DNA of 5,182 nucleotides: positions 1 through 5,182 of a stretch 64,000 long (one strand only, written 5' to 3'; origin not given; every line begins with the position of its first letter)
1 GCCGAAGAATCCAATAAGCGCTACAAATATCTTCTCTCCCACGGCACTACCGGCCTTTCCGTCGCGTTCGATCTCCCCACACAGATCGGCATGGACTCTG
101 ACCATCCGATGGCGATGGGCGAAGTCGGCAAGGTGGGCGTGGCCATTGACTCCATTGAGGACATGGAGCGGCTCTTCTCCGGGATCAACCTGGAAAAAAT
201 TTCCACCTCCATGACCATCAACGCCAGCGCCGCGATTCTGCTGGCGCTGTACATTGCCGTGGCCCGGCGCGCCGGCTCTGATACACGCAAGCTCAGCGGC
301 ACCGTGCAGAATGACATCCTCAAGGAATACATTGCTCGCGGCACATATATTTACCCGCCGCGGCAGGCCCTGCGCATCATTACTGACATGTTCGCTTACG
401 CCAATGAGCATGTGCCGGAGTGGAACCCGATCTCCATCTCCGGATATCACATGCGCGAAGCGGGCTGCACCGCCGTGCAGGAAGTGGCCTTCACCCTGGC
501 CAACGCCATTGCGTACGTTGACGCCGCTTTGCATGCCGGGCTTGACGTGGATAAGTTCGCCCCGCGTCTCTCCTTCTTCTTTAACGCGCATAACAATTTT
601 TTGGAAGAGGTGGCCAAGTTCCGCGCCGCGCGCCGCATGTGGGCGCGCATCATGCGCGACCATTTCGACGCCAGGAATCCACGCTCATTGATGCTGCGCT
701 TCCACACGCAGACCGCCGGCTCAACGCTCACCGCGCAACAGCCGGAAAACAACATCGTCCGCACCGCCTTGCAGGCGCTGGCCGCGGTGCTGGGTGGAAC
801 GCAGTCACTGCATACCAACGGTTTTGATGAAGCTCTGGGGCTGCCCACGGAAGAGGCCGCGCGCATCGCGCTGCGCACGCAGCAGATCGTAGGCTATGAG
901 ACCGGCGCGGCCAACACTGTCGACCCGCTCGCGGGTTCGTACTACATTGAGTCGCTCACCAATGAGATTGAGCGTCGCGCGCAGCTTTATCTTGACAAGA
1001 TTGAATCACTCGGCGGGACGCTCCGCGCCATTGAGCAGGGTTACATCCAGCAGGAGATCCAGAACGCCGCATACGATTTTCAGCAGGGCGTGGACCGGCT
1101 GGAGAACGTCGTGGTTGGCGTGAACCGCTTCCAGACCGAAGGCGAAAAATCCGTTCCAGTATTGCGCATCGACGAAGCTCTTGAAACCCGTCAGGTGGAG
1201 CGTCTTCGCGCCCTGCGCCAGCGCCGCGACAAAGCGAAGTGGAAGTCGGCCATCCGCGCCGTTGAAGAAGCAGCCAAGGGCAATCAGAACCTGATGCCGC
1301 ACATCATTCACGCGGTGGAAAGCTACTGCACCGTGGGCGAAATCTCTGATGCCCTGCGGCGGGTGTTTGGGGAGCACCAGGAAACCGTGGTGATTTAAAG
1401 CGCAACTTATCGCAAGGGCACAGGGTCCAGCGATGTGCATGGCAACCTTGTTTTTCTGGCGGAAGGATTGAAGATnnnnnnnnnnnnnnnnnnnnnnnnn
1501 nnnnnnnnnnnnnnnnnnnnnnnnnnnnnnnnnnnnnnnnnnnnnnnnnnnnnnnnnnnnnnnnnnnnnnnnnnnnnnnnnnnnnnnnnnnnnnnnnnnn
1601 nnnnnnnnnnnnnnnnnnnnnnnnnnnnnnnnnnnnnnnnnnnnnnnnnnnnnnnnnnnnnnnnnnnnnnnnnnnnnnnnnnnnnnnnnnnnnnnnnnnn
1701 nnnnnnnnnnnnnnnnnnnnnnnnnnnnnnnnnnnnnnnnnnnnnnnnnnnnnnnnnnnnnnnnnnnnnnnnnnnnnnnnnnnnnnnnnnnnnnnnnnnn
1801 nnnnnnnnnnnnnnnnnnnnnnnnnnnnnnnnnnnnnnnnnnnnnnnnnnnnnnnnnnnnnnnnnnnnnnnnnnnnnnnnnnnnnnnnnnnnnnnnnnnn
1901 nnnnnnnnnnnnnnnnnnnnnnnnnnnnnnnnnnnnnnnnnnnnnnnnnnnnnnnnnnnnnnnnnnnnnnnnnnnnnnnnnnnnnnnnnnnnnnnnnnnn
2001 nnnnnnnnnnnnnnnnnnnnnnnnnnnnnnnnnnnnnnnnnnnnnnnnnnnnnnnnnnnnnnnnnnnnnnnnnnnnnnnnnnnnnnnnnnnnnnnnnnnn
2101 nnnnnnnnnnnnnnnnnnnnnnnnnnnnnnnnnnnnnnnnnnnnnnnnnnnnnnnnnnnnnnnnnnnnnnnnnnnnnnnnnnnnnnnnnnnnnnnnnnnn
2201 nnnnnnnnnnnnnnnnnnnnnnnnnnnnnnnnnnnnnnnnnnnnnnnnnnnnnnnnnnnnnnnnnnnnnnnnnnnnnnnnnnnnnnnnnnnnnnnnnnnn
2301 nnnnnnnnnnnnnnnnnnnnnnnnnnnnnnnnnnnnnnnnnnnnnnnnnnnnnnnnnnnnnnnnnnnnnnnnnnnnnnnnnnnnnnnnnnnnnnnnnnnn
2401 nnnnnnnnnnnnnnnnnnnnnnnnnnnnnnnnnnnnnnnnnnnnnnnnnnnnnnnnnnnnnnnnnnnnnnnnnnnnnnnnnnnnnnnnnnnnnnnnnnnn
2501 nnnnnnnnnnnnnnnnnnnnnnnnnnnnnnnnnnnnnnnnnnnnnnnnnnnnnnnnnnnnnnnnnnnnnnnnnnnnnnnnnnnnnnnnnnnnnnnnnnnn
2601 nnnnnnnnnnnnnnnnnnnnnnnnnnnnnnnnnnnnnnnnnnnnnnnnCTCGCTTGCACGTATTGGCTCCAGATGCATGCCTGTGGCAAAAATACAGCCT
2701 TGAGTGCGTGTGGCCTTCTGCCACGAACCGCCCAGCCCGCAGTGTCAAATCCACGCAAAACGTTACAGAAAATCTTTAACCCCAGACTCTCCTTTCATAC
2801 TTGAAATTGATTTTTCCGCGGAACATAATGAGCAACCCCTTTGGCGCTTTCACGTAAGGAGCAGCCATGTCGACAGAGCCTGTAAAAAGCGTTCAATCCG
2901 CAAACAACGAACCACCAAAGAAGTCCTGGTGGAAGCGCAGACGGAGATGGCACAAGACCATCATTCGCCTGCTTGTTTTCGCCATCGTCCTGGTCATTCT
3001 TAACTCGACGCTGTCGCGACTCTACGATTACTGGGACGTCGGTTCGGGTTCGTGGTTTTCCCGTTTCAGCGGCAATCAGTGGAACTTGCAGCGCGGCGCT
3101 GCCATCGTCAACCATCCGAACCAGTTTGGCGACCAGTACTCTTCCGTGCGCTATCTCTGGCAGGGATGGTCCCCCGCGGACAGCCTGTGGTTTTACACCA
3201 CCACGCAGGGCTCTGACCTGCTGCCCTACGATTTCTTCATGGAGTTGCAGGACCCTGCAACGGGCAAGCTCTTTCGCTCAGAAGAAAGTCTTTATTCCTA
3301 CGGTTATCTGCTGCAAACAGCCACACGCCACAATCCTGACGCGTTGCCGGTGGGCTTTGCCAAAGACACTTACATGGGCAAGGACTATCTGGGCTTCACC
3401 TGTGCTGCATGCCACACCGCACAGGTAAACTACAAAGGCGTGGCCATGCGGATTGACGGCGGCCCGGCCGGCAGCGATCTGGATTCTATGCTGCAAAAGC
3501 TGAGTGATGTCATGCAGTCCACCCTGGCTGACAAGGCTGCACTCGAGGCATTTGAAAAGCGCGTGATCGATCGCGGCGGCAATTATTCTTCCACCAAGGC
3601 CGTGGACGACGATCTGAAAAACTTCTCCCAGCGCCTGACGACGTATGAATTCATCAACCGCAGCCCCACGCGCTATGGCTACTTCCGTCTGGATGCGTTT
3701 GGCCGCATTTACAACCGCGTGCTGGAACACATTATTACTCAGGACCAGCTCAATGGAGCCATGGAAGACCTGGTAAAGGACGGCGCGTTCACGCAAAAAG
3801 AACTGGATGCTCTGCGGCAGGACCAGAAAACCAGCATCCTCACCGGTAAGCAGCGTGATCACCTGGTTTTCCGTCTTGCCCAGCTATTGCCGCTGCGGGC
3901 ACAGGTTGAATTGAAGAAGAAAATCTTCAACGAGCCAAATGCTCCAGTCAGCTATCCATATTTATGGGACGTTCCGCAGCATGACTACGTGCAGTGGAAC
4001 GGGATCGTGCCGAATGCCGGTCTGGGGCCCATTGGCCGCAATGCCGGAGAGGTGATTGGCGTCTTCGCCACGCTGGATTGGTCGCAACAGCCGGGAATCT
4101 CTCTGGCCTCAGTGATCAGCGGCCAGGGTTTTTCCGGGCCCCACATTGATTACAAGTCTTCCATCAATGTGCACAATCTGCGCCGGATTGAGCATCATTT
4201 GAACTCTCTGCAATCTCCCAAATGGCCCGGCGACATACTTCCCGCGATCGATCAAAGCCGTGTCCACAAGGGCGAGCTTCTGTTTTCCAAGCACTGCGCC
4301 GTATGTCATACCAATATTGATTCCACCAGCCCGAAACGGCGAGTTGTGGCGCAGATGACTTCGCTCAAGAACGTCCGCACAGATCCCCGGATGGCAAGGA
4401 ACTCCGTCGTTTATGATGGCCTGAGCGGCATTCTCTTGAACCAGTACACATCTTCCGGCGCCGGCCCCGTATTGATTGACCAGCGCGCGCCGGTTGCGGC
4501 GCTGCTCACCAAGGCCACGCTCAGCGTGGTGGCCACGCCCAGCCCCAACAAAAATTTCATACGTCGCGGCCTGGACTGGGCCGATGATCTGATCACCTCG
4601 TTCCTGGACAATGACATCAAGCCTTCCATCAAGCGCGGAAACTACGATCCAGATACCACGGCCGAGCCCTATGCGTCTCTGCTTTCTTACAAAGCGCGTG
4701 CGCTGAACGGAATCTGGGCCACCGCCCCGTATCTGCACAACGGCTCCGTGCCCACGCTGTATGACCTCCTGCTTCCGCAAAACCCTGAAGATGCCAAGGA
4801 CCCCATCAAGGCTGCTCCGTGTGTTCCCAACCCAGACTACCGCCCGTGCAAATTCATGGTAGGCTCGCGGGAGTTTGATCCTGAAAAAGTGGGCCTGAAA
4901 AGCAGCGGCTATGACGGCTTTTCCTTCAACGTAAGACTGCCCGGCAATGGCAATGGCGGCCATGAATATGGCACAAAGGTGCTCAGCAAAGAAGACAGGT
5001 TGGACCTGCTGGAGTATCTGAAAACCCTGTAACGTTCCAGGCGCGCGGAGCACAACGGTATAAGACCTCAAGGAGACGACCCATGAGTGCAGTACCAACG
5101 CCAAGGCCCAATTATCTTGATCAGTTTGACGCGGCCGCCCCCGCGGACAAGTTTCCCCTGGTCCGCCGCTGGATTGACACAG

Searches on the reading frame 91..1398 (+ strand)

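Call 64: search_protein_families(library=pfam, proteins=[window:91-1398:+], max_evalue=0.00001)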
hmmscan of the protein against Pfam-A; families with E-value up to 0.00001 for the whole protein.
window:91-1398:+ (435 aa): 1 family
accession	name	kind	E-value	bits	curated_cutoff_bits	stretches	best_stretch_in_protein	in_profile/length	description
PF01642.28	MM_CoA_mutase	-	2.2e-191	637.3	22.1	1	1-427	88-512/512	Methylmalonyl-CoA mutase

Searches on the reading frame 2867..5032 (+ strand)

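Call 64: search_protein_families(library=pfam, proteins=[window:2867-5032:+], max_evalue=0.00001)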
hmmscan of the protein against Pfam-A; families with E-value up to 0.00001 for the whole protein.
window:2867-5032:+ (721 aa): 1 family
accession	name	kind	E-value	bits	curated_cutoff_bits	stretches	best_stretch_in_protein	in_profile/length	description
PF21419.2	RoxA-like_Cyt-c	-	2.3e-17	62.7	26.7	1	608-638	2-32/39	RoxA-like, cytochrome c-like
